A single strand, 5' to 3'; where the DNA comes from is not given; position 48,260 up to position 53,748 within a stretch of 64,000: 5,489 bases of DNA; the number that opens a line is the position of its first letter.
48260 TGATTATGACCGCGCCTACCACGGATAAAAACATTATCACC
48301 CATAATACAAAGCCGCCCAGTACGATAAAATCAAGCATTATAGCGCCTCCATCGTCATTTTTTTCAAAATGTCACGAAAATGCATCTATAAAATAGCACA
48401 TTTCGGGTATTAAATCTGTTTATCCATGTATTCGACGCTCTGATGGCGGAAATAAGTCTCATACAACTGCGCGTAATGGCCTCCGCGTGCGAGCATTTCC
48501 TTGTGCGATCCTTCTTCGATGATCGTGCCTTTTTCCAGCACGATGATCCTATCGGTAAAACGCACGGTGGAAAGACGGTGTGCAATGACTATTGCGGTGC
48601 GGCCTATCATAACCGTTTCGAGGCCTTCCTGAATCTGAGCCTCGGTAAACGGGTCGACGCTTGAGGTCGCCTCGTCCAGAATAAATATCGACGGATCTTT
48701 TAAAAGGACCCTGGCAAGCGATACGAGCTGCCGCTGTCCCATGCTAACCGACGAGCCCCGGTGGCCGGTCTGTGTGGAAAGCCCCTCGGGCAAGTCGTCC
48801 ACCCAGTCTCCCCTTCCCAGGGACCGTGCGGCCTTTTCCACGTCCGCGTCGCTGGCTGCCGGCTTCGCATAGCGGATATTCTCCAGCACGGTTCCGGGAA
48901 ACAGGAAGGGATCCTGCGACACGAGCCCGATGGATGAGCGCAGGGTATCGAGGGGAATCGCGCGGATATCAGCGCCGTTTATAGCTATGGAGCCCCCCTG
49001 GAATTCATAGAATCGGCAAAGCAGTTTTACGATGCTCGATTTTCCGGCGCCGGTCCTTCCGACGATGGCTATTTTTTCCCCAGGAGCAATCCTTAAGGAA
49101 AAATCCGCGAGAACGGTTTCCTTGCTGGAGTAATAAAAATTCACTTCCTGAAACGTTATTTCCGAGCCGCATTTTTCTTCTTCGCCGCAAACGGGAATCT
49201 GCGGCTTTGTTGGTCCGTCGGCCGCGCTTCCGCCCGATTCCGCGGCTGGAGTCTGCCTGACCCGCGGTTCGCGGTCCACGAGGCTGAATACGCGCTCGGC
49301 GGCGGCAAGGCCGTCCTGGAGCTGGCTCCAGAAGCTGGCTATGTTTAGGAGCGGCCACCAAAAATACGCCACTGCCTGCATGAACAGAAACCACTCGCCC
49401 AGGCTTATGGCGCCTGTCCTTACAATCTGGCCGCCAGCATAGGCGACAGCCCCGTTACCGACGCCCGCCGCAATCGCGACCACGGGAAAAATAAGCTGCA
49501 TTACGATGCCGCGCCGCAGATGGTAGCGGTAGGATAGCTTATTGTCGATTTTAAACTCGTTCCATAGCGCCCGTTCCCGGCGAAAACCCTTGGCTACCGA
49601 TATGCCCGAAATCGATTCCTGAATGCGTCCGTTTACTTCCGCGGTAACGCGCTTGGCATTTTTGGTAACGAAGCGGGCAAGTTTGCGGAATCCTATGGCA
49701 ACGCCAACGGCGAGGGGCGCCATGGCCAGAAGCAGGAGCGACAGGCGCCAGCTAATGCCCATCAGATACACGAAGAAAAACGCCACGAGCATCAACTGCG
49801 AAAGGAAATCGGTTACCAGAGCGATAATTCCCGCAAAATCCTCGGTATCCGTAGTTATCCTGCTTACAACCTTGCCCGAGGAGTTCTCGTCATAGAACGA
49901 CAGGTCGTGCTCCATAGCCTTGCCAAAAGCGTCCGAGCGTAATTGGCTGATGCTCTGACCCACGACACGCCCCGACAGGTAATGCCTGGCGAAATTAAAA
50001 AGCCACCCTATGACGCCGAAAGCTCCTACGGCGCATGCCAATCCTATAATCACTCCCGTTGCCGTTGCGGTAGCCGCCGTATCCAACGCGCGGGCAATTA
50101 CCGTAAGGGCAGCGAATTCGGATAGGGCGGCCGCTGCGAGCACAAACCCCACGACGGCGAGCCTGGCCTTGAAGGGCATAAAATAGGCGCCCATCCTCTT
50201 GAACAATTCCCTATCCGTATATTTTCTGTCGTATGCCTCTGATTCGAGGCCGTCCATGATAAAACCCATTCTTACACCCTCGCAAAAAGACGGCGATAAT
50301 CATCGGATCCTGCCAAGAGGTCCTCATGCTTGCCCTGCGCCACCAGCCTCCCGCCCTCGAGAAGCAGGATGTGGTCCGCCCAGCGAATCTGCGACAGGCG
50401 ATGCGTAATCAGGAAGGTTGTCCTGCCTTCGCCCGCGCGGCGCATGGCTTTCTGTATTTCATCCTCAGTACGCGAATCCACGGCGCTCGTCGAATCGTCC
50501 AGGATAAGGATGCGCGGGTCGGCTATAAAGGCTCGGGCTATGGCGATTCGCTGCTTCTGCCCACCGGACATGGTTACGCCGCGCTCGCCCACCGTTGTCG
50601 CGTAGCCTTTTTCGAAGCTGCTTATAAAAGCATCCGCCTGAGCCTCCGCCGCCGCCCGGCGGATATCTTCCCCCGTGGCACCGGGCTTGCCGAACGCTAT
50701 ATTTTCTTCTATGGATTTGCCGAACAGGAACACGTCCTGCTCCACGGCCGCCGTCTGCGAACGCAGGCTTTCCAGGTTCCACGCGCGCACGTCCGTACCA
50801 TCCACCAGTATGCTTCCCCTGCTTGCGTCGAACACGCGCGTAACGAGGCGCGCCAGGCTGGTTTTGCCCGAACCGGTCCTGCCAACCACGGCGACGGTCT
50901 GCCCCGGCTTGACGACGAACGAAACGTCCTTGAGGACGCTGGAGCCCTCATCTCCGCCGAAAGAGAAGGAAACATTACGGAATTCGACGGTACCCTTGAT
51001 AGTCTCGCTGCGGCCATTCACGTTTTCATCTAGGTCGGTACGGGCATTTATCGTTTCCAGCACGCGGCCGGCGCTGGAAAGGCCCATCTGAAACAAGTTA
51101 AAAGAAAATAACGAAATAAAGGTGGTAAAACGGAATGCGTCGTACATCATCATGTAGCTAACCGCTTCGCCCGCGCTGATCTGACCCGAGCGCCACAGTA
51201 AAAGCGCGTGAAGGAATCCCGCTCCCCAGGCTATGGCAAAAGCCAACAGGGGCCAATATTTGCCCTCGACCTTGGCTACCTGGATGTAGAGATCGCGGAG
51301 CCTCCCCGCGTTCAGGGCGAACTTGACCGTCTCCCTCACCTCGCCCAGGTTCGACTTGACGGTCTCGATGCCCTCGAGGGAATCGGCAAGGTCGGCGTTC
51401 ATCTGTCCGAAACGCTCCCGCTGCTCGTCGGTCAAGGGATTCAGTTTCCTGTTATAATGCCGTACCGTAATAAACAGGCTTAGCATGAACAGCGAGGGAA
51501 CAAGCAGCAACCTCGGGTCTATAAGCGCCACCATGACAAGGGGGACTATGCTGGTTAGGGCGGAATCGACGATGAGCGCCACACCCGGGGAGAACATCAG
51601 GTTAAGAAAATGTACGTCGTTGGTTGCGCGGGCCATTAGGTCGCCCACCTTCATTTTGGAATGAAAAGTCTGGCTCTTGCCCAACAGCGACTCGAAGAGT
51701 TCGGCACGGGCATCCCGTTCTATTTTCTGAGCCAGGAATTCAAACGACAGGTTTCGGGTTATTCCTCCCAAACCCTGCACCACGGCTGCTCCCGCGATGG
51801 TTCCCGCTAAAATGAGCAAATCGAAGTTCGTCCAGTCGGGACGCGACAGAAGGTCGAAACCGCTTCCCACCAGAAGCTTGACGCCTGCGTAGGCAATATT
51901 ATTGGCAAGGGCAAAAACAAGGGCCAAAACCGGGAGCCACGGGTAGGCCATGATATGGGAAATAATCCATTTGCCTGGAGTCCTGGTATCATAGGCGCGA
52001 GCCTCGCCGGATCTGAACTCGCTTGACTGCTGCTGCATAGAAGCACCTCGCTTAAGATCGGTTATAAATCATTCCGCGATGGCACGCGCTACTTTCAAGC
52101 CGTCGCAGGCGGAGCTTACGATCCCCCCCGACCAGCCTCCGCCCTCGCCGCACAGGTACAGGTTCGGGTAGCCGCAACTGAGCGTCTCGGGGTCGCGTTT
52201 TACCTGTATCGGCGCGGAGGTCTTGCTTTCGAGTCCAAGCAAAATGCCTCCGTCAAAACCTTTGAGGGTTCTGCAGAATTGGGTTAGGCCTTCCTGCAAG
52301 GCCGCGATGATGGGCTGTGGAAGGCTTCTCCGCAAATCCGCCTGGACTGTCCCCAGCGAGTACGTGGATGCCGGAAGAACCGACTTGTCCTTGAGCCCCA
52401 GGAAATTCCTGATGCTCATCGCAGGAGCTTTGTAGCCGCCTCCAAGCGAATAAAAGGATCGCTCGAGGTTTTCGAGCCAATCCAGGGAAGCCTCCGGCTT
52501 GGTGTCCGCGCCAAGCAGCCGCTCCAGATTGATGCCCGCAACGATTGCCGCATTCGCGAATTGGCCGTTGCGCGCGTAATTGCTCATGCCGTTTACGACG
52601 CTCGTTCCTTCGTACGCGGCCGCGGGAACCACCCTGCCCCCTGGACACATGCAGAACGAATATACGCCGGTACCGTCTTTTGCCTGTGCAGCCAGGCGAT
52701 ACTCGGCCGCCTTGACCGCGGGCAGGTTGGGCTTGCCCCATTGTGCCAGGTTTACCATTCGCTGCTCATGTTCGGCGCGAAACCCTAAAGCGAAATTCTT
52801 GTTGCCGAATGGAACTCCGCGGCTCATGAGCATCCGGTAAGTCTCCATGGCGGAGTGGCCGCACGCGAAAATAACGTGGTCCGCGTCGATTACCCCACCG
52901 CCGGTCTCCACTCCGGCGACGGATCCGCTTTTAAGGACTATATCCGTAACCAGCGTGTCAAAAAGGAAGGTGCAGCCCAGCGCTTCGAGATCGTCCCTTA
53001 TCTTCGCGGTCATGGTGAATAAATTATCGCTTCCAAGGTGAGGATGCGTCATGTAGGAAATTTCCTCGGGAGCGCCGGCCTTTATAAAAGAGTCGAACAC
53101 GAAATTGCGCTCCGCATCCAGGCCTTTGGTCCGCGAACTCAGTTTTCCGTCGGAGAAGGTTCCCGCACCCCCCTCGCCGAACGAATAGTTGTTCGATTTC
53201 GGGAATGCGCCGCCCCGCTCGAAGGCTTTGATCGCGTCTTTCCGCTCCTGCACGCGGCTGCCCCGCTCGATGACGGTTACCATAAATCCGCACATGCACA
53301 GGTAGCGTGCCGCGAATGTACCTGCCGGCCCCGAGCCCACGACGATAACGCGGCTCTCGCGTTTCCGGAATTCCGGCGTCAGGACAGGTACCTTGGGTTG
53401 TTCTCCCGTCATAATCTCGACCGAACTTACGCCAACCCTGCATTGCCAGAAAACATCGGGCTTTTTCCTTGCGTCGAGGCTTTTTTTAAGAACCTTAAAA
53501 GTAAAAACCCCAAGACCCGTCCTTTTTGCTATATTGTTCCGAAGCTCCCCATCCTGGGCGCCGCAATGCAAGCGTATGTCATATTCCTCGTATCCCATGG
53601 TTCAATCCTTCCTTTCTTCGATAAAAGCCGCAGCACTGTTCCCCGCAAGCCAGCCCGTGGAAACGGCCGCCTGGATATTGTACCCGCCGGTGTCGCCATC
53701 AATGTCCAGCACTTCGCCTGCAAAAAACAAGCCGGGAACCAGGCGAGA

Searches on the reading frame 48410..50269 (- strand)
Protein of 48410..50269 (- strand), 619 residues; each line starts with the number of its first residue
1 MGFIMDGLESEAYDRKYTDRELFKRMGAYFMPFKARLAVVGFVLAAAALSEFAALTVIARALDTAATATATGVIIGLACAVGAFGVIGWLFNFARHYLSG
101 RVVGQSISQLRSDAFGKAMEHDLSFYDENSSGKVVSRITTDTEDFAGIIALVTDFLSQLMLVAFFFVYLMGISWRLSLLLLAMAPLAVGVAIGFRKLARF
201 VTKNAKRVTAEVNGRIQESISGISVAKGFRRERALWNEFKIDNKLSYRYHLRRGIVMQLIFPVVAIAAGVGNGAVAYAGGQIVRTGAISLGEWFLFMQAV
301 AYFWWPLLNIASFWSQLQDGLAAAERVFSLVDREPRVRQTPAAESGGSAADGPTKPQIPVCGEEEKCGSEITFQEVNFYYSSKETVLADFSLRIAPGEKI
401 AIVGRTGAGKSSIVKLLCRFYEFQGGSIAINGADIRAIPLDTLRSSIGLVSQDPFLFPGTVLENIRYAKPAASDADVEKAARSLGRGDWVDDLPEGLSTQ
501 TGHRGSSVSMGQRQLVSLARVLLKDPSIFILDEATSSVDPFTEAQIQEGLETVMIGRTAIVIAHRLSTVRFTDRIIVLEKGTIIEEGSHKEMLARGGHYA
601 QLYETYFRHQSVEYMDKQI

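Call 59: search_protein_families(library=pfam, proteins=[window:48410-50269:-])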
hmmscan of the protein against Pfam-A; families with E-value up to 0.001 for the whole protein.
window:48410-50269:- (619 aa): 3 families
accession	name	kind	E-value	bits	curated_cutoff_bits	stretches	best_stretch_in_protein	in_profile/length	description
PF00664.28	ABC_membrane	-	5.6e-35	121.8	28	1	39-307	3-274/274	ABC transporter transmembrane region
PF00005.33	ABC_tran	-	7.5e-31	108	25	1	388-536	2-137/137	ABC transporter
PF02463.25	SMC_N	-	0.00059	19.8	40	0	489-577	135-210/220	RecF/RecN/SMC N terminal domain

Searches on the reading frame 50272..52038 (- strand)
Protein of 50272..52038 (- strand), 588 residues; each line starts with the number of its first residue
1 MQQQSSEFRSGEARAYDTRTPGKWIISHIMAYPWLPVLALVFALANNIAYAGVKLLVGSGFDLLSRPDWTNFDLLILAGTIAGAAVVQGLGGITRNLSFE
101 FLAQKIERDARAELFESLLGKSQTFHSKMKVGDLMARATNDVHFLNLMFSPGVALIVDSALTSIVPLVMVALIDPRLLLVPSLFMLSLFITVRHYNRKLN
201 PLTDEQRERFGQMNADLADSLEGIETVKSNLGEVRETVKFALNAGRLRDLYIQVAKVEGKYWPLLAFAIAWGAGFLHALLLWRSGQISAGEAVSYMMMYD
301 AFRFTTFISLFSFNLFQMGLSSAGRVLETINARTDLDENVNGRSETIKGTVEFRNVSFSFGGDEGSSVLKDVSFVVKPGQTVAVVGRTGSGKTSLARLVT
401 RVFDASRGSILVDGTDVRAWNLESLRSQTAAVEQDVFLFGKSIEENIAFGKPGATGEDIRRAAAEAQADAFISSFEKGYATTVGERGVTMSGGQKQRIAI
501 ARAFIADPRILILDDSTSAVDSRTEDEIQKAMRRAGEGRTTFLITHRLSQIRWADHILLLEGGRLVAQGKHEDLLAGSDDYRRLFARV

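Call 59: search_protein_families(library=pfam, proteins=[window:50272-52038:-])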
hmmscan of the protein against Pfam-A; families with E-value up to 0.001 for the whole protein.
window:50272-52038:- (588 aa): 4 families
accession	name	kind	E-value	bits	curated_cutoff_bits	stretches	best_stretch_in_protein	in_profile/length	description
PF00005.33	ABC_tran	-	5.7e-31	108.4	25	1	369-518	1-137/137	ABC transporter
PF00664.28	ABC_membrane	-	3.4e-27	96.3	28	1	38-299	3-267/274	ABC transporter transmembrane region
PF06414.18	Zeta_toxin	-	0.00024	21.1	22.3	1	382-419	19-56/199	Zeta toxin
PF02463.25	SMC_N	-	0.00087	19.2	40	0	407-557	108-208/220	RecF/RecN/SMC N terminal domain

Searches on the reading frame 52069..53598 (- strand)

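Call 59: search_protein_families(library=pfam, proteins=[window:52069-53598:-])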
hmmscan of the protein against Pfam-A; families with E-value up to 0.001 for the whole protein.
window:52069-53598:- (509 aa): 10 families
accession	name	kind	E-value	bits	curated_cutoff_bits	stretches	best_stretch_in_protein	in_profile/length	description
PF21688.3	FAD-depend_C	-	1.2e-54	186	27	1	268-460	1-197/197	FAD-dependent protein, C-terminal domain-like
PF01266.30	DAO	-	7.9e-11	42.5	27.9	1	197-259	152-214/353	FAD dependent oxidoreductase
PF07992.20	Pyr_redox_2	-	1.9e-08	34.5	26.1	1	83-117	2-37/291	Pyridine nucleotide-disulphide oxidoreductase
PF03486.20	HI0933_like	-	8.6e-06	25.8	50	0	83-117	2-36/244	HI0933-like protein Rossmann domain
PF01593.30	Amino_oxidase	-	2.9e-05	24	19.8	0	202-255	212-261/443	Flavin containing amine oxidoreductase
PF01494.25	FAD_binding_3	-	4.7e-05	23.2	22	1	82-114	2-34/349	FAD binding domain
PF00070.33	Pyr_redox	-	0.00014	22.8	22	0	83-117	1-35/82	Pyridine nucleotide-disulphide oxidoreductase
PF13450.12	NAD_binding_8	-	0.00033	21.3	21.9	1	86-116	1-31/68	NAD(P)-binding Rossmann-like domain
PF00890.30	FAD_binding_2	-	0.00047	19.9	20.4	0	84-115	2-33/414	FAD binding domain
PF01946.23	Thi4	-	0.00051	19.8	26.2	0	81-112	17-49/235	Thi4 family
